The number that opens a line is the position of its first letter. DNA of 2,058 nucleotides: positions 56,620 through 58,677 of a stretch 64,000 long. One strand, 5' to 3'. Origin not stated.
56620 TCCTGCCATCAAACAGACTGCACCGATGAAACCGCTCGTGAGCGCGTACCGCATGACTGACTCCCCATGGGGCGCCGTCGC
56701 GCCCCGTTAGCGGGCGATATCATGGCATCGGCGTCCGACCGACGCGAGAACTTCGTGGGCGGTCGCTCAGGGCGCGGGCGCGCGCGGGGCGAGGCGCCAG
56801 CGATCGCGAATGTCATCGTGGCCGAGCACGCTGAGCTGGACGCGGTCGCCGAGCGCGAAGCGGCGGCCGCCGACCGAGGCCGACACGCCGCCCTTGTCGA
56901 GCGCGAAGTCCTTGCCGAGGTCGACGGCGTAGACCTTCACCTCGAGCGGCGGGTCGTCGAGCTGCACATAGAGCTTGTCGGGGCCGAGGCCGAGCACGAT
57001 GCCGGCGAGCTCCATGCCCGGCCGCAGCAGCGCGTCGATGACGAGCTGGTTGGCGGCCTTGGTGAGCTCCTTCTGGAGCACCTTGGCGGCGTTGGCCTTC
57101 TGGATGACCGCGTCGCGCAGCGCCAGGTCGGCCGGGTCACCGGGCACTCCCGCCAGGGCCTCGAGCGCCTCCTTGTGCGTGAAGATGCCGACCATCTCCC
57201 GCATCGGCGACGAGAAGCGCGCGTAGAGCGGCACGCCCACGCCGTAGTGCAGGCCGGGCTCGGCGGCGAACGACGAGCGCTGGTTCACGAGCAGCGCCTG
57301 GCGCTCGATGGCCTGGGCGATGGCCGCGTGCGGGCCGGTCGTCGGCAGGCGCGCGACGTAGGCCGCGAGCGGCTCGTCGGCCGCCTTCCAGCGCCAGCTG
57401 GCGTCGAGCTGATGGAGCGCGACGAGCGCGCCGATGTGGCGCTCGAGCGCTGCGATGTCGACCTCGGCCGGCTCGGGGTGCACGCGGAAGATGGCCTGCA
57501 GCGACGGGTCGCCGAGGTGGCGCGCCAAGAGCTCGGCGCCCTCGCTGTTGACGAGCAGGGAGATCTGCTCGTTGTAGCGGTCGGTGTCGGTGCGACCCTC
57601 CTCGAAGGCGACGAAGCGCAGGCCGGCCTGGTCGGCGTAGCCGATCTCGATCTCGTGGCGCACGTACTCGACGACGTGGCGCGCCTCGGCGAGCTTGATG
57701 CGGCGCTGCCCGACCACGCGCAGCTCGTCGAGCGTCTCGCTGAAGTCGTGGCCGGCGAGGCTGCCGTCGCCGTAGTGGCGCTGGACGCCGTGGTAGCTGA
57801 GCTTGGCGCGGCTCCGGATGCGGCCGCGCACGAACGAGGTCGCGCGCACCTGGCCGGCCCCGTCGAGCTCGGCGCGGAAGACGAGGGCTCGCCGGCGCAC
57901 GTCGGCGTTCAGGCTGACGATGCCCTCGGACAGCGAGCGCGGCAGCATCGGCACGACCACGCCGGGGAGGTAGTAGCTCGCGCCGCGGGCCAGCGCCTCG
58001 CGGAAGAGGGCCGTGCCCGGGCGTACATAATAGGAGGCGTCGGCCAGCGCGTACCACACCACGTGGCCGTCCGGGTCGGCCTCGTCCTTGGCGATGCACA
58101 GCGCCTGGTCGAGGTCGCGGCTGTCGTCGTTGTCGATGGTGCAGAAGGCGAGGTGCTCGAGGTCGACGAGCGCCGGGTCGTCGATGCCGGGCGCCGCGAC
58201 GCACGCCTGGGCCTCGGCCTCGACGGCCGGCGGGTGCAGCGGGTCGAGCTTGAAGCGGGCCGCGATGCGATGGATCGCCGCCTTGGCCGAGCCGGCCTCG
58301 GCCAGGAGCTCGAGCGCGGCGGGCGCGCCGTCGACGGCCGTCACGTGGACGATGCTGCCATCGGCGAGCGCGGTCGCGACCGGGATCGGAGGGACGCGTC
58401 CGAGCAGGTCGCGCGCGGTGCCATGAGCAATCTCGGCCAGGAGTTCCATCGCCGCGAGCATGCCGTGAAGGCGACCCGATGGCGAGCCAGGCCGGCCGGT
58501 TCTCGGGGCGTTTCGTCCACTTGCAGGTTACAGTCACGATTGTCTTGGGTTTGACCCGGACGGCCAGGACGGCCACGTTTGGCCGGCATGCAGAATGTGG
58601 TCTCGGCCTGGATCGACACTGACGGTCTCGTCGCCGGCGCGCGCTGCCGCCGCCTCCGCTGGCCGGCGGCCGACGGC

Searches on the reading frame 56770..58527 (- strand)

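Call 24: search_protein_families(library=pfam, proteins=[window:56770-58527:-], max_evalue=0.01)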
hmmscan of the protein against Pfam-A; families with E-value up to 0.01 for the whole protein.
window:56770-58527:- (586 aa): 1 family
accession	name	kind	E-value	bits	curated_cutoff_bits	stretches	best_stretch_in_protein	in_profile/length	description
PF00773.25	RNB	-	4e-50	171.4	29.3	1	122-444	3-310/326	RNB domain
